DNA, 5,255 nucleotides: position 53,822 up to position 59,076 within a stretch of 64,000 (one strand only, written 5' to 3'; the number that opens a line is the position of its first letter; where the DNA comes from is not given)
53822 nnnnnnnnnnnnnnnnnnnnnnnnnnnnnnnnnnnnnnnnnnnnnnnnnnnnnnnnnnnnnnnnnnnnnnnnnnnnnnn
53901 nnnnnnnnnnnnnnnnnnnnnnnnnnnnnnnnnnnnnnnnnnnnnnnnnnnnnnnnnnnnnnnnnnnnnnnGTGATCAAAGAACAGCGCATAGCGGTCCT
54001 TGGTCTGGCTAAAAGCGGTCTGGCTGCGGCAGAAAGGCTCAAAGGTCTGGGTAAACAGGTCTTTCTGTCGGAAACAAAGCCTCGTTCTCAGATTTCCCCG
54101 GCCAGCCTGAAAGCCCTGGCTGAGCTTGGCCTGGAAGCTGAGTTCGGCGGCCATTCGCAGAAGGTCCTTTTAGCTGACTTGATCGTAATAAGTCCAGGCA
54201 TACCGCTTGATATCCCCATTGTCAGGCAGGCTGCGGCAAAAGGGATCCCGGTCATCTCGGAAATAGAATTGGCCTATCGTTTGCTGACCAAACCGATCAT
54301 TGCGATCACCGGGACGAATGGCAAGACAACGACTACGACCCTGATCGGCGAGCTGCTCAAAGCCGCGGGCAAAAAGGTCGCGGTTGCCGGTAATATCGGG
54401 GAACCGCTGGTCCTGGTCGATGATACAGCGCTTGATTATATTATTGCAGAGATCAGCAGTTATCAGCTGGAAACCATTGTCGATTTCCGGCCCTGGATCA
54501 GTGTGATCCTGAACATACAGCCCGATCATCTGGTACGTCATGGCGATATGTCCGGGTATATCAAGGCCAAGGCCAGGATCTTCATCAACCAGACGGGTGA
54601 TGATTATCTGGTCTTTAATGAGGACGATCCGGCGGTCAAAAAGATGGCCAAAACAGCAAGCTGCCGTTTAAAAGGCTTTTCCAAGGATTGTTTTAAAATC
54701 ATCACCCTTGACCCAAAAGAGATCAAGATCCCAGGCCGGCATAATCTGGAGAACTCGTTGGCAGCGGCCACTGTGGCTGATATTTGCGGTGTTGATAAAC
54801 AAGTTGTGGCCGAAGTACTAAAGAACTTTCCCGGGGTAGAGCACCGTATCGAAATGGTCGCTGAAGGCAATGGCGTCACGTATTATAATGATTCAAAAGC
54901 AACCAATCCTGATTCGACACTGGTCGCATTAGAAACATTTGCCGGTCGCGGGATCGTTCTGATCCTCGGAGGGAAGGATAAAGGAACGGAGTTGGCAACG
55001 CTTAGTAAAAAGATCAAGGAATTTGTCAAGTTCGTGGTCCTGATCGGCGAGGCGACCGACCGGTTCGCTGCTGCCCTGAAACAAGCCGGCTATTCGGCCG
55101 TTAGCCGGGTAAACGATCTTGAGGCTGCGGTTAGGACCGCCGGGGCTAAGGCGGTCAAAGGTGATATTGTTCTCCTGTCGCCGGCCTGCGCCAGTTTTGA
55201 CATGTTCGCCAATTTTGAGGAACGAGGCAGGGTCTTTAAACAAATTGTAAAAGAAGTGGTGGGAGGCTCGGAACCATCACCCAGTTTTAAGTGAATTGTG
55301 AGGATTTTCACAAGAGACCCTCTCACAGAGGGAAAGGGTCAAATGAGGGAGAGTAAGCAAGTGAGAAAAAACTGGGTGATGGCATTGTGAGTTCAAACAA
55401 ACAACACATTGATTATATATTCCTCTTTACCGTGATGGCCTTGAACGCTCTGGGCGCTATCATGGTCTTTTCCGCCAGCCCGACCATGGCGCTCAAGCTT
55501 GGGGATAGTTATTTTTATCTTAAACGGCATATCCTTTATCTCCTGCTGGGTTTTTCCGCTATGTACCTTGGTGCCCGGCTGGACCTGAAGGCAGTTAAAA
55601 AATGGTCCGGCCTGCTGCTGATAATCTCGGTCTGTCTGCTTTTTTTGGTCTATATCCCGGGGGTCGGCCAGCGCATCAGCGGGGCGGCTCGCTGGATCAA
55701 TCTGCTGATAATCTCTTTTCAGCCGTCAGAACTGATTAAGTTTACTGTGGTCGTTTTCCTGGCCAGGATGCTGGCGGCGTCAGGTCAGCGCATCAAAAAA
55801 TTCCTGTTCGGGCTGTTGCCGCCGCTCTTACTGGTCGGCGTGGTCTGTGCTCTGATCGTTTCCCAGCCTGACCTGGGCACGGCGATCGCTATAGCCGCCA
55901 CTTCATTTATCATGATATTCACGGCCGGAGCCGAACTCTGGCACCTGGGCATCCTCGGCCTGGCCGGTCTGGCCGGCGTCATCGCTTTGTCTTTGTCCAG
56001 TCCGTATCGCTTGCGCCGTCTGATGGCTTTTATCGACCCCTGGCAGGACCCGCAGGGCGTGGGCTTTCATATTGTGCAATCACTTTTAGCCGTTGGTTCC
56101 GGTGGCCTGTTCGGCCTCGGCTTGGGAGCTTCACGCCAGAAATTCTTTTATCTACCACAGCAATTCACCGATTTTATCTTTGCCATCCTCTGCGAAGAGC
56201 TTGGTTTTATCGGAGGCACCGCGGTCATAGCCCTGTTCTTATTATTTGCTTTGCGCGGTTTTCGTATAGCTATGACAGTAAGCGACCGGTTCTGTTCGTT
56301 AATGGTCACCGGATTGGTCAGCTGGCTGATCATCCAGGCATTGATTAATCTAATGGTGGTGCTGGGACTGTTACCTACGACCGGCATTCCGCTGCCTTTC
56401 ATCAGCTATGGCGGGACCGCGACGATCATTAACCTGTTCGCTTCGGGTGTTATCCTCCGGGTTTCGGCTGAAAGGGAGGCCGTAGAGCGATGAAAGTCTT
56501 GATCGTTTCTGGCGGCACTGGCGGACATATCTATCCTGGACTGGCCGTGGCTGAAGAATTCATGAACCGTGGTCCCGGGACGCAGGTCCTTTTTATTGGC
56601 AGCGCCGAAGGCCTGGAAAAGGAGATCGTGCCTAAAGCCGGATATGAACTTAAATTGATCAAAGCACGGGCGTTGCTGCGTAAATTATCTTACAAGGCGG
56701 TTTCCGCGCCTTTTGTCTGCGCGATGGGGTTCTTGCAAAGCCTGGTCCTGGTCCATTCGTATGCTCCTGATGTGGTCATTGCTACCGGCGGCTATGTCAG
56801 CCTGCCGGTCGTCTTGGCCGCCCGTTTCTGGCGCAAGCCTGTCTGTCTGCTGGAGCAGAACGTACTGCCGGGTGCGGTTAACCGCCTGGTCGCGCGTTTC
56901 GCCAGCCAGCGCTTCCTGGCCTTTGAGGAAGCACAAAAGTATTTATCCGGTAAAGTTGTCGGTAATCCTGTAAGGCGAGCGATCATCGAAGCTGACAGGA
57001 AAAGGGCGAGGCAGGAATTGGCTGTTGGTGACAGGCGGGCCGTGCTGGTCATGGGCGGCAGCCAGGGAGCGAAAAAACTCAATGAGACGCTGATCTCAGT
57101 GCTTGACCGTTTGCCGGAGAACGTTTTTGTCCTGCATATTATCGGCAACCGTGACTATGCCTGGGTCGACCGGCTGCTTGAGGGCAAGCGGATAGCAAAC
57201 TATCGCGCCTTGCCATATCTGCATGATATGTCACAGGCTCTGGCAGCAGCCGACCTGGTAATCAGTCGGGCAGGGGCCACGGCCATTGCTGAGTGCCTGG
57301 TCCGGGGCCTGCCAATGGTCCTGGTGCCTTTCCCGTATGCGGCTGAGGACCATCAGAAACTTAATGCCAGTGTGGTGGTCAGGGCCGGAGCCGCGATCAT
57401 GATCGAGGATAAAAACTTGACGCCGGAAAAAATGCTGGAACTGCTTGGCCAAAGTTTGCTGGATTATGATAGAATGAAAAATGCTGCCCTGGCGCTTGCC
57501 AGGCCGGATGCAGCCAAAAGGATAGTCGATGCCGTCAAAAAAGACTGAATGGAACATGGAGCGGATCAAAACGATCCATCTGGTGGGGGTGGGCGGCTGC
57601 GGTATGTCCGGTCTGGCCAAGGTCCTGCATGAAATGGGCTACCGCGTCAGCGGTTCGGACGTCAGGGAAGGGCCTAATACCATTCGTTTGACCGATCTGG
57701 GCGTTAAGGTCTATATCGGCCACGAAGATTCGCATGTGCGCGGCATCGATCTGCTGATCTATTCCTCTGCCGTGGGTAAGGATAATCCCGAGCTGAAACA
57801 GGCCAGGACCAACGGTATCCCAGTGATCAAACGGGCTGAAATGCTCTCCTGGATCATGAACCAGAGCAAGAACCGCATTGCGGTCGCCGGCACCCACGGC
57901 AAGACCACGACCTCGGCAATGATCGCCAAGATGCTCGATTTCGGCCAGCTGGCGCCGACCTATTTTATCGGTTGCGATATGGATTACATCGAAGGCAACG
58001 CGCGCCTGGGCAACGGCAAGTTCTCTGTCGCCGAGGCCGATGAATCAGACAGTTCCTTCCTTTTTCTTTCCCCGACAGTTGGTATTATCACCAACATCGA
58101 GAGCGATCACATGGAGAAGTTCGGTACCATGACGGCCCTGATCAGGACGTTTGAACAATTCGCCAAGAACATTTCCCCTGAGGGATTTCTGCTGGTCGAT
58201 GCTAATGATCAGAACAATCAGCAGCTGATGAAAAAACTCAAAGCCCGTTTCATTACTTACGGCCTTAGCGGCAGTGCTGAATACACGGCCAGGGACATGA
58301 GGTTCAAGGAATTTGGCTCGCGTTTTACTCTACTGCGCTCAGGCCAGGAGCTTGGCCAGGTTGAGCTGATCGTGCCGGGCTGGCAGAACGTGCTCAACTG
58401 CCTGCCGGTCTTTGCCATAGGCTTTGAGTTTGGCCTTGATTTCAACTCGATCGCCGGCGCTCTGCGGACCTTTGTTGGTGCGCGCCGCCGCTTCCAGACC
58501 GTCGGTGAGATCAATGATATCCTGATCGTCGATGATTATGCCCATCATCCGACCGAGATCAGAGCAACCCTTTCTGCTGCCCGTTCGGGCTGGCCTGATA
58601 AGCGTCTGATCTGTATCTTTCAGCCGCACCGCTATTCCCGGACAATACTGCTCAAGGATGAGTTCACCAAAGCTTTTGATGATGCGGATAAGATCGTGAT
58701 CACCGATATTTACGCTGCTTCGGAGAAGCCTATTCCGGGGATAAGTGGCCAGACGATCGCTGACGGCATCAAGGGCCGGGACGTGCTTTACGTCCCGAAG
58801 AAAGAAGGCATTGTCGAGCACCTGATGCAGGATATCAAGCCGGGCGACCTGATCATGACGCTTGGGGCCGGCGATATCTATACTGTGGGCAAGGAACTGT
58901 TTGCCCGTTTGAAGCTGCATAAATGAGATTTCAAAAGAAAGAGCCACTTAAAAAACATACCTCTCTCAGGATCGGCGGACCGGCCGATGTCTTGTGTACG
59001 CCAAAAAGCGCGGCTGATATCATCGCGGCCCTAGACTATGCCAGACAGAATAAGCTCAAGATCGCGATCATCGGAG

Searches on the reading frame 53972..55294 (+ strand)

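Call 60: search_protein_families(library=pfam, proteins=[window:53972-55294:+], max_evalue=0.0001)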
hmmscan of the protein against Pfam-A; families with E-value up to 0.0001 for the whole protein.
window:53972-55294:+ (440 aa): 3 families
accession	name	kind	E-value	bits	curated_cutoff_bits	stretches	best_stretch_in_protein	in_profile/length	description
PF08245.18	Mur_ligase_M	-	7.8e-31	108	24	1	112-269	1-200/200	Mur ligase middle domain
PF02875.26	Mur_ligase_C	-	2.5e-18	67.6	28.4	1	291-406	1-127/127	Mur ligase, glutamate ligase domain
PF21799.2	MurD-like_N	-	9.8e-11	42.2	27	1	6-95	2-87/88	Mur ligase MurD-like, N-terminal domain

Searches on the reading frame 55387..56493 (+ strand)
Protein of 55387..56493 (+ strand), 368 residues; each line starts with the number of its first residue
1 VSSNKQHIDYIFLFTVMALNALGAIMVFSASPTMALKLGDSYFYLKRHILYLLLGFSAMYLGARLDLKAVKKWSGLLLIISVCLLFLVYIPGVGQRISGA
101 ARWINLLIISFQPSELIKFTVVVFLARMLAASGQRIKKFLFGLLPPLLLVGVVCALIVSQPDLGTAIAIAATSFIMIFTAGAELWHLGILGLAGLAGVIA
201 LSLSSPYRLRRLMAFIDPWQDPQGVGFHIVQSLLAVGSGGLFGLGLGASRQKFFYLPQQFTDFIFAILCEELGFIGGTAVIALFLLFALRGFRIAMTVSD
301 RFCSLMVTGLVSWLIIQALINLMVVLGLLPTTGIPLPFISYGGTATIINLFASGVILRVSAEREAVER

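Call 61: search_protein_families(library=pfam, proteins=[window:55387-56493:+], max_evalue=0.0001)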
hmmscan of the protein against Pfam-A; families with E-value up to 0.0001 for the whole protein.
window:55387-56493:+ (368 aa): 1 family
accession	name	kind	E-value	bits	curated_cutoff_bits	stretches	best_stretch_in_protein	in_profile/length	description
PF01098.24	FTSW_RODA_SPOVE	-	1e-109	367.2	26.4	1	13-363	5-354/356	Cell cycle protein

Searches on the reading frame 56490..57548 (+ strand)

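Call 61: search_protein_families(library=pfam, proteins=[window:56490-57548:+], max_evalue=0.0001)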
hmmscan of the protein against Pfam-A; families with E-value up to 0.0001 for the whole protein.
window:56490-57548:+ (352 aa): 3 families
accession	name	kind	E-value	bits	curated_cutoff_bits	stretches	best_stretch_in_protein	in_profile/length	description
PF04101.22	Glyco_tran_28_C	-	2.1e-41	142.1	22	1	185-344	2-165/166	Glycosyltransferase family 28 C-terminal domain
PF03033.26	Glyco_transf_28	-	2.9e-32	112.1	26.2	1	3-140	1-136/139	Glycosyltransferase family 28 N-terminal domain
PF00201.24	UDPGT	-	9.5e-05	21.8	19.5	0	258-336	345-418/499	UDP-glucoronosyl and UDP-glucosyl transferase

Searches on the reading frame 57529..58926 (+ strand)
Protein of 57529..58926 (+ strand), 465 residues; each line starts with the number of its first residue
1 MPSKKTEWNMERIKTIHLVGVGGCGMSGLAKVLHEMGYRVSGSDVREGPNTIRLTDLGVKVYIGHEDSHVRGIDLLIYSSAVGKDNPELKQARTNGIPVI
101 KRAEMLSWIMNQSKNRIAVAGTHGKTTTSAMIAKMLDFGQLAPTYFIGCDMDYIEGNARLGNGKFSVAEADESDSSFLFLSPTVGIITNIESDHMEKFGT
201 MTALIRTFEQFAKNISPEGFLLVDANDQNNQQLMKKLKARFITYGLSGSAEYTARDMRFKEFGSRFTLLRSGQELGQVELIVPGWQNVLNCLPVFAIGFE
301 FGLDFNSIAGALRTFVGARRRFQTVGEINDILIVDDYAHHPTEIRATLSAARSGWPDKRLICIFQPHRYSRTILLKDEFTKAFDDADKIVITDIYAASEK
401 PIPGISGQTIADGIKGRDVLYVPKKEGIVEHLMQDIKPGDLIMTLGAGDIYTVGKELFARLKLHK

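Call 61: search_protein_families(library=pfam, proteins=[window:57529-58926:+], max_evalue=0.0001)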
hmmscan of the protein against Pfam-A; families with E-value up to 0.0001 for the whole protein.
window:57529-58926:+ (465 aa): 4 families
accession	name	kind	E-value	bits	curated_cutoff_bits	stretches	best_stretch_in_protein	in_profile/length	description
PF01225.30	Mur_ligase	-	1.4e-28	99.5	21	1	15-113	1-94/95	Mur ligase family, catalytic domain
PF08245.18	Mur_ligase_M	-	2.9e-26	93.1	24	1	119-297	1-199/200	Mur ligase middle domain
PF02875.26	Mur_ligase_C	-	1.5e-23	84.5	28.4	1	320-448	1-127/127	Mur ligase, glutamate ligase domain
PF21799.2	MurD-like_N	-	4.4e-05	24.1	27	1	15-100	2-87/88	Mur ligase MurD-like, N-terminal domain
